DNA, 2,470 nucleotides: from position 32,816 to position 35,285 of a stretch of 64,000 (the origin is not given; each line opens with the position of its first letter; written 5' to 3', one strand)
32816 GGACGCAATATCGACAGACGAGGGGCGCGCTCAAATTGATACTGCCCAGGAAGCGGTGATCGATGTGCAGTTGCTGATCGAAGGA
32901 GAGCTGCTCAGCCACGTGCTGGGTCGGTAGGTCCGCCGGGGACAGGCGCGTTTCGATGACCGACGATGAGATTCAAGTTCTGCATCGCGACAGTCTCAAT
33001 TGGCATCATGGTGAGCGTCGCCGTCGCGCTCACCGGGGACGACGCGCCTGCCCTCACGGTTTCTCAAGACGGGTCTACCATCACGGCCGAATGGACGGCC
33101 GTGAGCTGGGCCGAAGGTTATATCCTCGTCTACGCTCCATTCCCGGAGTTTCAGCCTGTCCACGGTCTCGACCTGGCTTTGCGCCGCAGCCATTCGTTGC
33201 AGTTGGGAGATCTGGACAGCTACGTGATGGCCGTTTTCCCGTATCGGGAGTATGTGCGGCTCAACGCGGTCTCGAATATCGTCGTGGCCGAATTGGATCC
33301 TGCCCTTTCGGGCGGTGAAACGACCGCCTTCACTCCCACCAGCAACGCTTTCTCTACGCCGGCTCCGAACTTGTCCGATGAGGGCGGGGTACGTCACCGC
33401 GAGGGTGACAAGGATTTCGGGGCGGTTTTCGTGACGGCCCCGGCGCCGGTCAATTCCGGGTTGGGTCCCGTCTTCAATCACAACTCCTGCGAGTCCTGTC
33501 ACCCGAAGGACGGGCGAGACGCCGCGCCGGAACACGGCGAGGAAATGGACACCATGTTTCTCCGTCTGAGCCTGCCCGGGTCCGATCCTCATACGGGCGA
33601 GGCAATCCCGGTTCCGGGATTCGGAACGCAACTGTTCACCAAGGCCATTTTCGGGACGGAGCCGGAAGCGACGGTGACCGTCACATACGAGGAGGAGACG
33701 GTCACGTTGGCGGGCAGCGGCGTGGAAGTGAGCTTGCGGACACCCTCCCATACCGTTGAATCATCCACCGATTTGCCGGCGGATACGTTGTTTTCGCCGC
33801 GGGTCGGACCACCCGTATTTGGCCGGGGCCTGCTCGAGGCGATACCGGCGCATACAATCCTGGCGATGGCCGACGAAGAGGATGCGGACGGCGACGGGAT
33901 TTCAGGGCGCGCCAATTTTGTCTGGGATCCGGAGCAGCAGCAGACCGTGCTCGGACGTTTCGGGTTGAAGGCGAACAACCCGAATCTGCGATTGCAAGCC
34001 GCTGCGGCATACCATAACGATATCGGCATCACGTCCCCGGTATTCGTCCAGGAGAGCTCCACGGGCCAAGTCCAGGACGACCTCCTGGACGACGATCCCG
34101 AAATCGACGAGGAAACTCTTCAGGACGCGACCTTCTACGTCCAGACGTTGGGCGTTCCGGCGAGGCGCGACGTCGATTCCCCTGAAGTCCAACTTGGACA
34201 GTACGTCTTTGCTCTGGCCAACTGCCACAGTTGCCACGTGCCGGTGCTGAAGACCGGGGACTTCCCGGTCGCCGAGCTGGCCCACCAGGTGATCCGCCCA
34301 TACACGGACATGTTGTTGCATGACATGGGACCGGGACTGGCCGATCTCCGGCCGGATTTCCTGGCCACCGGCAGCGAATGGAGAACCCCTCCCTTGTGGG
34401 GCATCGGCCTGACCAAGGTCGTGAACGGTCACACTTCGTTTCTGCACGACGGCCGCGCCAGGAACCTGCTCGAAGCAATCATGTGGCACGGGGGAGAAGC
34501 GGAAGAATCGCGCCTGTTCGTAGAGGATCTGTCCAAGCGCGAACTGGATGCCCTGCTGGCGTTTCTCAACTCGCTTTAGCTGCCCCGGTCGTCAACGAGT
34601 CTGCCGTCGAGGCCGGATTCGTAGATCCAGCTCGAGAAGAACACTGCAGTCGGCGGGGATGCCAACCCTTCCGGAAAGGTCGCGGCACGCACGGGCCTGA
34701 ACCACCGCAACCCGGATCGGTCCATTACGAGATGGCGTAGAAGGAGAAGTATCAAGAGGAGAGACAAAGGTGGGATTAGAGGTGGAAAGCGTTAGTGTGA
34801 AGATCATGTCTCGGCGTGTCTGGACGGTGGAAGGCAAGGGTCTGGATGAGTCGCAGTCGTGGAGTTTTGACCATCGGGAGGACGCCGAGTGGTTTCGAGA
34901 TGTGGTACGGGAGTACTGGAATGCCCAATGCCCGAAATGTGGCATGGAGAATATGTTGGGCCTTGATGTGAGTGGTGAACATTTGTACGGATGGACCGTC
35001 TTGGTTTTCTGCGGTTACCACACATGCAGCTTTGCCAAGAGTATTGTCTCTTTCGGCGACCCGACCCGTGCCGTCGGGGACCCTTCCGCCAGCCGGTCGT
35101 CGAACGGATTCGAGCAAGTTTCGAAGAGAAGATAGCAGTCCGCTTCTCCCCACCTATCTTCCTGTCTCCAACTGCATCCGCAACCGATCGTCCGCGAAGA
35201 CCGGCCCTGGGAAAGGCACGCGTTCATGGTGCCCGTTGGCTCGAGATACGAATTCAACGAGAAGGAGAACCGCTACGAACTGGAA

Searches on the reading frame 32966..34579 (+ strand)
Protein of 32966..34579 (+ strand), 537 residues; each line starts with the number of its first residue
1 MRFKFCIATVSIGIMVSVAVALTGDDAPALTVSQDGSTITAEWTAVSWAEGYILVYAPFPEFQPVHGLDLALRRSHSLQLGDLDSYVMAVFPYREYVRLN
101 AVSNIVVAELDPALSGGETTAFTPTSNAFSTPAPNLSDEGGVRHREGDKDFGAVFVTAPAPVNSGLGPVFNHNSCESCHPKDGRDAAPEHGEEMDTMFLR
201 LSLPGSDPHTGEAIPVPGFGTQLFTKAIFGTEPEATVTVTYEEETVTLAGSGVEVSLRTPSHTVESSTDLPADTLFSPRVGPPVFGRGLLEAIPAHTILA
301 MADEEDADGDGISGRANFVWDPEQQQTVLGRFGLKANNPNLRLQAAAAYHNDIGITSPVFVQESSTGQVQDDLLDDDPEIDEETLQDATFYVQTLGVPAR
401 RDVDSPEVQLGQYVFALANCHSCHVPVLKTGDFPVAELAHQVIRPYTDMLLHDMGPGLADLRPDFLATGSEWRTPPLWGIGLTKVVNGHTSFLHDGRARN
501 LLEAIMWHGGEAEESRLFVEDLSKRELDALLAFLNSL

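Call 9: search_protein_families(library=pfam, proteins=[window:32966-34579:+], max_evalue=0.01)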
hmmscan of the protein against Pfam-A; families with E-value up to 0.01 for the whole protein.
window:32966-34579:+ (537 aa): 2 families
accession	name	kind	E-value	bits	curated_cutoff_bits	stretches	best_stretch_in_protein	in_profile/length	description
PF06537.16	DHOR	-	2.1e-107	360.1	22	1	114-537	6-499/499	Di-haem oxidoreductase, putative peroxidase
PF00034.26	Cytochrom_C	-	0.0034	19.1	21.3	0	409-537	2-89/90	Cytochrome c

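Call 10: search_protein_families(library=ncbifam, proteins=[window:32966-34579:+], max_evalue=0.01)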
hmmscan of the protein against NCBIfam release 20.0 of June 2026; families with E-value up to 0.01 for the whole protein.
window:32966-34579:+ (537 aa): 1 family
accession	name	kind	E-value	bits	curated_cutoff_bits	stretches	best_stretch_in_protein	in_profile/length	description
TIGR00782.1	ccoP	equivalog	0.0029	17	179.95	0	378-425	175-219/285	cytochrome-c oxidase, cbb3-type subunit III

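Call 44: find_homologous_proteins(query=window:32966-34576:+, max_evalue=1e-100)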
Query window:32966-34576:+ (537 aa): 5444 proteins with E <= 1e-100 among 8000 candidates; the best 120 are listed.
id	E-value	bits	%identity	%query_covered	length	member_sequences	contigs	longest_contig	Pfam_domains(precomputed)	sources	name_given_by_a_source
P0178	0.0e+0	1129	91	100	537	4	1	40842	PF06537.17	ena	-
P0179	0.0e+0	1078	88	100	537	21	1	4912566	PF06537.17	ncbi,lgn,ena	-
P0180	0.0e+0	1057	85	100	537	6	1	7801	PF06537.17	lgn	-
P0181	0.0e+0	1028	83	100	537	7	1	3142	PF06537.17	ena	-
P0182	0.0e+0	1017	84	100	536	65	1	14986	PF06537.17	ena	-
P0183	1.3e-241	821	71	98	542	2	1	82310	PF06537.17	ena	-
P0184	7.4e-202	690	60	100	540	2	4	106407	PF06537.17,PF00034.27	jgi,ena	-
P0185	4.3e-194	664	57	99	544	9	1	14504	PF06537.17,PF00034.27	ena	-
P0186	1.6e-192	659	58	100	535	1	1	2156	PF06537.17,PF00034.27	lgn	-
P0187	4.0e-188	645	58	95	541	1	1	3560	PF06537.17,PF00034.27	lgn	-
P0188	5.7e-186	638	58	97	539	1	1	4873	PF06537.17,PF00034.27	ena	-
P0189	4.3e-179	615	55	95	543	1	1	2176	PF06537.17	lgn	-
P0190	9.1e-178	611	89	56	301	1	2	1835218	PF06537.17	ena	-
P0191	3.5e-176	605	54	98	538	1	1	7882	PF06537.17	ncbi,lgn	-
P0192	4.8e-175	602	53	99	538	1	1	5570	PF06537.17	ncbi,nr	ncbi:MAG: thiol oxidoreductase [Methylococcaceae bacterium]|nr:thiol oxidoreductase [Methylococcacea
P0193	6.4e-175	601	53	99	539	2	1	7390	PF06537.17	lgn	-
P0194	7.6e-175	601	55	95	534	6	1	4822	PF06537.17,PF00034.27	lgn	-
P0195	8.2e-175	601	55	95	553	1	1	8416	PF06537.17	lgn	-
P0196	2.8e-174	599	55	95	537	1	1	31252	PF06537.17,PF00034.27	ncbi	-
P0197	7.0e-174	598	53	99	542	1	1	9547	PF06537.17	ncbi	-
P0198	8.1e-174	598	53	99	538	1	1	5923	PF06537.17,PF00034.27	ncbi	-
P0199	1.5e-173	597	53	98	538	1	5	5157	PF06537.17,PF00034.27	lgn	-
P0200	2.3e-173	596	52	99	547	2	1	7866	PF06537.17,PF00034.27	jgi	-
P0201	3.3e-173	595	54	95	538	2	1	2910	PF06537.17,PF00034.27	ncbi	-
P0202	4.1e-173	595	53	100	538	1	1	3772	PF06537.17,PF00034.27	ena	-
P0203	6.6e-173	595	54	95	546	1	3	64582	PF06537.17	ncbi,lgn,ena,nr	ncbi:MAG: thiol oxidoreductase [Methylococcales bacterium]|nr:thiol oxidoreductase [Methylococcales 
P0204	5.1e-172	592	54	95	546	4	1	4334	PF06537.17,PF00034.27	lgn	-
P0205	8.1e-172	591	55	95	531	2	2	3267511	PF06537.17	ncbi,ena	-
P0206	3.6e-171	589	53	95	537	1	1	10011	PF06537.17,PF00034.27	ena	-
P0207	1.1e-170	587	53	98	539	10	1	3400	PF06537.17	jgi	-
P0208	1.4e-170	587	86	57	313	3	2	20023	PF06537.17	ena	-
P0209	4.7e-170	585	54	95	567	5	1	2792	PF06537.17,PF00034.27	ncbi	-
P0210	7.3e-170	584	52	99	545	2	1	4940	PF06537.17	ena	-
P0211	1.0e-169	584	53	99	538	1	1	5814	PF06537.17,PF00034.27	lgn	-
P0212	2.0e-169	583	88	44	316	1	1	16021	PF06537.17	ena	-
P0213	4.8e-169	582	54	93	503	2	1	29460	PF06537.17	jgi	-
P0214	9.2e-169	581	61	79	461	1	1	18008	PF06537.17,PF13442.12,PF00034.27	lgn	-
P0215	1.2e-168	580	52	99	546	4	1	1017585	PF06537.17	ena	-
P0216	4.1e-168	579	52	100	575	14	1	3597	PF06537.17,PF00034.27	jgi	-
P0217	1.7e-167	577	53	95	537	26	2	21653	PF06537.17,PF00034.27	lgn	-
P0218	2.4e-167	576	59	82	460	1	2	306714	PF06537.17,PF13442.12,PF00034.27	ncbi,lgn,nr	ncbi:MAG: thiol oxidoreductase [Calditrichaeota bacterium]|nr:MAG: thiol oxidoreductase [Calditricho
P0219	3.8e-167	575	52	95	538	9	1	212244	PF06537.17,PF00034.27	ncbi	-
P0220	4.4e-167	575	53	95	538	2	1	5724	PF06537.17,PF00034.27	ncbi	-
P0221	8.0e-167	574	51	100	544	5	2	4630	PF06537.17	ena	-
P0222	3.3e-166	572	62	80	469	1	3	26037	PF06537.17,PF13442.12,PF00034.27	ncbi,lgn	-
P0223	1.4e-165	570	54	94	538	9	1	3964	PF06537.17,PF00034.27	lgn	-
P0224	1.5e-165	570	52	100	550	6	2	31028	PF06537.17,PF00034.27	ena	-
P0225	5.2e-164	565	61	80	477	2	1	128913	PF06537.17,PF13442.12,PF00034.27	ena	-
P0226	6.6e-164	565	52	95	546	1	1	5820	PF06537.17,PF00034.27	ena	-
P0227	7.9e-164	565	53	94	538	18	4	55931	PF06537.17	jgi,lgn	-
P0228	9.5e-164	564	52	95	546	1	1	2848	PF06537.17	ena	-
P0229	1.1e-163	564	51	100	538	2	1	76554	PF06537.17,PF00034.27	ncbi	-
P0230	1.2e-163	564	61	80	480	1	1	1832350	PF06537.17,PF13442.12,PF00034.27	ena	-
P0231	1.4e-163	564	61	80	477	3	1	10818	PF06537.17,PF13442.12,PF00034.27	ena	-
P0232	1.4e-163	564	61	79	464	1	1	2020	PF06537.17,PF00034.27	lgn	-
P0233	2.6e-163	563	61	79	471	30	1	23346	PF06537.17,PF13442.12,PF00034.27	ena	-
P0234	2.9e-163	563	60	80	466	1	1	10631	PF06537.17,PF13442.12,PF00034.27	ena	-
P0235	2.9e-163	563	51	95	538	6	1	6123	PF06537.17,PF00034.27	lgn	-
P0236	3.1e-163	563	52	94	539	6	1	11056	PF06537.17,PF00034.27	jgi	-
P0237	3.4e-163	562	52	94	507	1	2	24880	PF06537.17,PF00034.27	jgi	jgi:CxxC motif-containing protein (DUF1111 family)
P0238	3.6e-163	562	52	95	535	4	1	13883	PF06537.17,PF00041.28,PF00034.27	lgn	-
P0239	4.1e-163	562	60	80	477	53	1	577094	PF06537.17,PF13442.12,PF00034.27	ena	-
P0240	4.4e-163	562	61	80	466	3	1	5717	PF06537.17,PF00034.27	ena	-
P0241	7.3e-163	561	60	80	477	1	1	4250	PF06537.17,PF00034.27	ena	-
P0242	8.5e-163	561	53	94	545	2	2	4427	PF06537.17,PF00034.27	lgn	-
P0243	9.1e-163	561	61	80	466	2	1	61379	PF06537.17,PF13442.12,PF00034.27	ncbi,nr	ncbi:thiol oxidoreductase [Candidatus Poribacteria bacterium]|nr:MAG: thiol oxidoreductase [Candidat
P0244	1.1e-162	561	61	80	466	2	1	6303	PF06537.17,PF13442.12,PF00034.27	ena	-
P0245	1.3e-162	561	60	80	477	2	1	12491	PF06537.17,PF00034.27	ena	-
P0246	1.4e-162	560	61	80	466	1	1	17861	PF06537.17,PF13442.12,PF00034.27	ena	-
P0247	1.4e-162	560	60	80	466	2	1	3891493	PF06537.17,PF00034.27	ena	-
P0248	1.7e-162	560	62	80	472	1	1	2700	PF06537.17,PF00034.27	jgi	jgi:CxxC motif-containing protein (DUF1111 family)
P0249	2.0e-162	560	60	80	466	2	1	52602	PF06537.17,PF00034.27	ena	-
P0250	2.4e-162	560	61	80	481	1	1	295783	PF06537.17,PF13442.12,PF00034.27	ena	-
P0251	2.8e-162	559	60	80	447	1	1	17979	PF06537.17,PF00034.27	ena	-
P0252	3.7e-162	559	61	79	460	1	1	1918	PF06537.17,PF13442.12,PF00034.27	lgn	-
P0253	6.5e-162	558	60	80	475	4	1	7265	PF06537.17,PF00034.27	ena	-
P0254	8.0e-162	558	60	80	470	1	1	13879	PF06537.17,PF13442.12,PF00034.27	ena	-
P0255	1.0e-161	558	61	79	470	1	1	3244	PF06537.17,PF00034.27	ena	-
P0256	2.4e-161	556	60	80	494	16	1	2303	PF06537.17,PF00034.27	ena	-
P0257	3.4e-161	556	60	80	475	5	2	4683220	PF06537.17,PF00034.27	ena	-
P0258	3.9e-161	556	59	80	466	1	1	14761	PF06537.17,PF00034.27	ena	-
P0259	4.2e-161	556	60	79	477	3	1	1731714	PF06537.17,PF13442.12,PF00034.27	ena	-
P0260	1.6e-160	554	60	80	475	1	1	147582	PF06537.17,PF00034.27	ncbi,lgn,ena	-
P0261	1.9e-160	553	60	79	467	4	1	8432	PF06537.17,PF13442.12,PF00034.27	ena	-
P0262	2.0e-160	553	60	80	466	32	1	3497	PF06537.17,PF00034.27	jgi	jgi:CxxC motif-containing protein (DUF1111 family)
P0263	2.3e-160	553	55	90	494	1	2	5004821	PF06537.17,PF00034.27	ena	-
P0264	2.9e-160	553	60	79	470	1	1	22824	PF06537.17,PF00034.27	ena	-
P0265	6.2e-160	552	60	80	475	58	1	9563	PF06537.17,PF00034.27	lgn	-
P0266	6.4e-160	552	60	79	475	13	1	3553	PF06537.17,PF00034.27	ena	-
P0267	7.5e-160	551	60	80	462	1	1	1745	PF06537.17,PF00034.27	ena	-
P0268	8.1e-160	551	60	79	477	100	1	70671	PF06537.17,PF00034.27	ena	-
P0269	8.3e-160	551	54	89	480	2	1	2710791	PF06537.17,PF00034.27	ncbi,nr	ncbi:thiol oxidoreductase [Nitrosomonas sp. PY1]|nr:thiol oxidoreductase [Nitrosomonas sp. PY1]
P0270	1.3e-159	551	60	81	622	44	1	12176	PF06537.17,PF00034.27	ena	-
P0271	2.0e-159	550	59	80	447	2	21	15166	PF06537.17,PF00034.27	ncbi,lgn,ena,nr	ncbi:MAG: thiol oxidoreductase [Puniceicoccaceae bacterium]|nr:thiol oxidoreductase [Puniceicoccacea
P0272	4.6e-159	549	51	93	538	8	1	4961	PF06537.17,PF00034.27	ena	-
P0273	5.5e-159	549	60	80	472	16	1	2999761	PF06537.17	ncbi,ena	-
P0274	7.5e-159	548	59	80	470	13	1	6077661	PF06537.17,PF00034.27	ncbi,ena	-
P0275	7.9e-159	548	56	84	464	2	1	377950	PF06537.17,PF00034.27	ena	-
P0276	9.0e-159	548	58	84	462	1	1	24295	PF06537.17,PF00034.27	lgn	-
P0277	1.6e-158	547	56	84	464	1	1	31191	PF06537.17,PF00034.27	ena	-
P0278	1.8e-158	547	61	80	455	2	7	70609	PF06537.17,PF00034.27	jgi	jgi:CxxC motif-containing protein (DUF1111 family)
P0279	2.0e-158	547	58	80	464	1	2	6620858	PF06537.17,PF00034.27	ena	-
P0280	2.5e-158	546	56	84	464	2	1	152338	PF06537.17,PF00034.27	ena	-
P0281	3.0e-158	546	56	84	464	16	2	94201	PF06537.17,PF00034.27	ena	-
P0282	3.1e-158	546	59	79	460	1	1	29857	PF06537.17,PF13442.12,PF00034.27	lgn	-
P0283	5.2e-158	545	56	84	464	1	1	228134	PF06537.17,PF00034.27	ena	-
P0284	8.9e-158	545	60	79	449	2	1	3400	PF06537.17,PF00034.27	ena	-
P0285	9.3e-158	545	60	80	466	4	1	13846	PF06537.17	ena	-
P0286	1.0e-157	544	61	79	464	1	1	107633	PF06537.17,PF00034.27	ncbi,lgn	-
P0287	1.3e-157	544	59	80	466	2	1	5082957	PF06537.17,PF00034.27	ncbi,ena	-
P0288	1.8e-157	544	59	80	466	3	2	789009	PF06537.17,PF00034.27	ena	-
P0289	4.7e-157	542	61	79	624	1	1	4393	PF06537.17,PF13442.12,PF00034.27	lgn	-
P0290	5.2e-157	542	59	79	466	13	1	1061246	PF06537.17,PF00034.27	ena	-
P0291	7.1e-157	542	60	80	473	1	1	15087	PF06537.17,PF00034.27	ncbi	ncbi:MAG: di-heme oxidoredictase family protein [Woeseiaceae bacterium]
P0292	9.9e-157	541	60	79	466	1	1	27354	PF06537.17,PF13442.12,PF00034.27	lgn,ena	-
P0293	1.0e-156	541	58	79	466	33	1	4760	PF06537.17,PF00034.27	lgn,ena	-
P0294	1.2e-156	541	60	79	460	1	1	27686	PF06537.17,PF00034.27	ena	-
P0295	1.8e-156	540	59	82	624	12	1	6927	PF06537.17,PF00034.27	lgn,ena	-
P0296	2.0e-156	540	59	79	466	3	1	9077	PF06537.17,PF00034.27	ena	-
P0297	7.5e-156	538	59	80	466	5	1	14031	PF06537.17,PF00034.27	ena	-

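Call 47: find_encoding_contigs(protein=P0182, flank=10000, max_places=4)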
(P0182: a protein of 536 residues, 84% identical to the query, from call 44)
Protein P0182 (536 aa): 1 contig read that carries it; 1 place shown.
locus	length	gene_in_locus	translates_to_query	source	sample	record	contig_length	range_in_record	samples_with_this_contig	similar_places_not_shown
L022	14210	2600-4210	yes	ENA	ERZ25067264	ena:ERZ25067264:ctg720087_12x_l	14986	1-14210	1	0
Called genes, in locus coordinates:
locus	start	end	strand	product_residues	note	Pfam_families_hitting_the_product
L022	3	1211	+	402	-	?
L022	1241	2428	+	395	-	PF09375:Peptidase_M75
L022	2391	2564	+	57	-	-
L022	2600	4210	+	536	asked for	PF06537:DHOR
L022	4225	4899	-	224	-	PF13517:FG-GAP_3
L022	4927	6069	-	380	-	PF01408:GFO_IDH_MocA, PF22725:GFO_IDH_MocA_C3, PF02894:GFO_IDH_MocA_C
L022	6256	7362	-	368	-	PF00041:fn3 (faint), PF16656:Pur_ac_phosph_N (faint), PF16655:PhoD_N (faint)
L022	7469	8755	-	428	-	-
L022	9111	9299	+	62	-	-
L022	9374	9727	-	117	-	-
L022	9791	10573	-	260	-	PF00596:Aldolase_II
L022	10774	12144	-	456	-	-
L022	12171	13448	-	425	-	PF01566:Nramp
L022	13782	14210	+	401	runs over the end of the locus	?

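Call 48: find_encoding_contigs(protein=P0178, flank=10000, max_places=3)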
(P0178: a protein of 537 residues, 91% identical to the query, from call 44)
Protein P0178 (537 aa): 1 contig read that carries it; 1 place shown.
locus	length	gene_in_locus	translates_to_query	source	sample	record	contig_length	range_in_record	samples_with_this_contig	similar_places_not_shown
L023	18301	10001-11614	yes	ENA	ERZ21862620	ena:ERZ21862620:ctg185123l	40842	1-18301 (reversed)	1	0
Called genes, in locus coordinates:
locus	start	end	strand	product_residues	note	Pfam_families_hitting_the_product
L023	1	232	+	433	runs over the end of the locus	PF01571:GCV_T, PF08669:GCV_T_C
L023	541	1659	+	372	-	PF02746:MR_MLE_N, PF13378:MR_MLE_C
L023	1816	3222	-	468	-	PF01011:PQQ (faint), PF13360:PQQ_2, PF13570:Beta-prop_ACSF4 (faint), PF13360:PQQ_2 (weak)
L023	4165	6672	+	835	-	-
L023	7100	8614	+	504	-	-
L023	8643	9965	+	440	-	PF09375:Peptidase_M75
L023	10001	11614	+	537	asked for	PF06537:DHOR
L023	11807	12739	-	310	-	-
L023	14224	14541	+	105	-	PF01555:N6_N4_Mtase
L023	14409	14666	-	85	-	-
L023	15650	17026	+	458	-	PF13701:DDE_Tnp_1_4, PF01609:DDE_Tnp_1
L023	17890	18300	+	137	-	?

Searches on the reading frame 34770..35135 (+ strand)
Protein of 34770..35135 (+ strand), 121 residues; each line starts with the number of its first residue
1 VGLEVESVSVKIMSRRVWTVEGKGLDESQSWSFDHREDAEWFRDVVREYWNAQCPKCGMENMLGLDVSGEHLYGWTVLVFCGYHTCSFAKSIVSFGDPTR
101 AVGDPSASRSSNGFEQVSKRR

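Call 9: search_protein_families(library=pfam, proteins=[window:34770-35135:+], max_evalue=0.01)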
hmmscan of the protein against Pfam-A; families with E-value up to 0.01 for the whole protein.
window:34770-35135:+ (121 aa): 0 families

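Call 10: search_protein_families(library=ncbifam, proteins=[window:34770-35135:+], max_evalue=0.01)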
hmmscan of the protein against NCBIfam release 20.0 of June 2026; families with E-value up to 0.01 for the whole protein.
window:34770-35135:+ (121 aa): 0 families

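Call 26: search_protein_families(library=padloc, proteins=[window:34770-35135:+], max_evalue=0.1)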
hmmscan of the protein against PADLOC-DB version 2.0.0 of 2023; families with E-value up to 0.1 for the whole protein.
window:34770-35135:+ (121 aa): 1 family
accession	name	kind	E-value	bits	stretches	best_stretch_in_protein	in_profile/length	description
PDLC04263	PDC-M01B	-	0.015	13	1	6-66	50-114/291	-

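Call 27: search_protein_families(library=phrogs, proteins=[window:34770-35135:+], max_evalue=0.1)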
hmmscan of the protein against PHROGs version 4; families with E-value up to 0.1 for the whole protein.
window:34770-35135:+ (121 aa): 2 families
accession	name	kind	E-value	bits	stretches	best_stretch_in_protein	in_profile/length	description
phrog_662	-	unknown function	0.033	15.3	1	5-48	7-49/66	-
phrog_30288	-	unknown function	0.05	14.8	1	30-67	19-56/56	-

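Call 32: find_homologous_proteins(query=window:34770-35132:+, max_evalue=0.00001)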
Query window:34770-35132:+ (121 aa): 5 proteins with E <= 0.00001 among 13 candidates.
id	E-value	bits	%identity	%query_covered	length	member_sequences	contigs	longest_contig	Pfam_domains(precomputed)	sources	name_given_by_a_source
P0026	6.2e-72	257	92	100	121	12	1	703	-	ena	-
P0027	2.8e-65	236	84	100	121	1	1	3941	-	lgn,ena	-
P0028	3.4e-63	229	84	100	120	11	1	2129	-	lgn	-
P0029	8.3e-63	228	79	100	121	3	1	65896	-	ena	-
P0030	4.5e-38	148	70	76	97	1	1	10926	-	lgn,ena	-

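Call 34: find_encoding_contigs(protein=P0029, flank=10000, max_places=4)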
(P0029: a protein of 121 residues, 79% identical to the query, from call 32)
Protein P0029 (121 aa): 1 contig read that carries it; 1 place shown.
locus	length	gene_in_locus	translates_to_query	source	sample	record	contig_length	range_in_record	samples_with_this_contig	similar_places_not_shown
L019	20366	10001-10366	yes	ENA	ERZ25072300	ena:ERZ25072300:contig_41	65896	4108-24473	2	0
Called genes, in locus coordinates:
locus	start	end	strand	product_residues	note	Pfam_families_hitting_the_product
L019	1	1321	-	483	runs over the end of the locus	PF13360:PQQ_2 (weak), PF01011:PQQ (faint), PF13570:Beta-prop_ACSF4 (faint), PF13360:PQQ_2 (weak)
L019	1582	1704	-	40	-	-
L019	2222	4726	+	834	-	-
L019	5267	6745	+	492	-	PF07642:BBP2 (faint)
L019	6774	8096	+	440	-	PF09375:Peptidase_M75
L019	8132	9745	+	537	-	PF06537:DHOR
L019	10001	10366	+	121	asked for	-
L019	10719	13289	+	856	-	PF07635:PSCyt1, PF07583:PSCyt2, PF07587:PSD1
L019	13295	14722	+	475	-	PF07394:DUF1501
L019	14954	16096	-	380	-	PF01408:GFO_IDH_MocA, PF22725:GFO_IDH_MocA_C3, PF02894:GFO_IDH_MocA_C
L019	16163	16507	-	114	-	PF04326:SLFN_AlbA_2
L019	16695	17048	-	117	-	-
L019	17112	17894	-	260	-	PF00596:Aldolase_II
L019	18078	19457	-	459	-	PF13378:MR_MLE_C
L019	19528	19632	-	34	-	-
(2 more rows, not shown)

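Call 35: find_encoding_contigs(protein=P0030, flank=10000, max_places=4)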
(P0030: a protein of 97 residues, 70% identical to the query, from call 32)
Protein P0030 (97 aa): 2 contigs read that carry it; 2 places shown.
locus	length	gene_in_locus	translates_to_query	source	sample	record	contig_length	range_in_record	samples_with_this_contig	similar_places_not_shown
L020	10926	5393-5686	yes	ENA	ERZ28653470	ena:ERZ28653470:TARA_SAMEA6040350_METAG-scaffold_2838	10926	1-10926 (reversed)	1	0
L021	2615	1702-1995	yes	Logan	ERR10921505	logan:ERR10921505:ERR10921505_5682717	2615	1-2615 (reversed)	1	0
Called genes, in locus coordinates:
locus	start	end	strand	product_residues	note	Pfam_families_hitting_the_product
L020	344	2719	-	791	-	PF01590:GAF (weak), PF08448:PAS_4 (faint), PF13185:GAF_2, PF00989:PAS, PF00512:HisKA, PF02518:HATPase_c, PF00072:Response_reg, PF00486:Trans_reg_C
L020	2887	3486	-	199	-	-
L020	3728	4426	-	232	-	PF12762:DDE_Tnp_IS1595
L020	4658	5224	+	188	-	-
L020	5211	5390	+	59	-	-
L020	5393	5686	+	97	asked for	-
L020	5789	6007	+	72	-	-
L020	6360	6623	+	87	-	PF15919:HicB_lk_antitox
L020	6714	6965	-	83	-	PF07798:CCDC90-like (weak)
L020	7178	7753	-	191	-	-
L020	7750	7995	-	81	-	-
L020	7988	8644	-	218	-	PF01656:CbiA, PF06564:CBP_BcsQ (faint), PF07015:VirC1, PF09140:MipZ (weak), PF13614:AAA_31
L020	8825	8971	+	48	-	-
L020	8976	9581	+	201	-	-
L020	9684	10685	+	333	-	-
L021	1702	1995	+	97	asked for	-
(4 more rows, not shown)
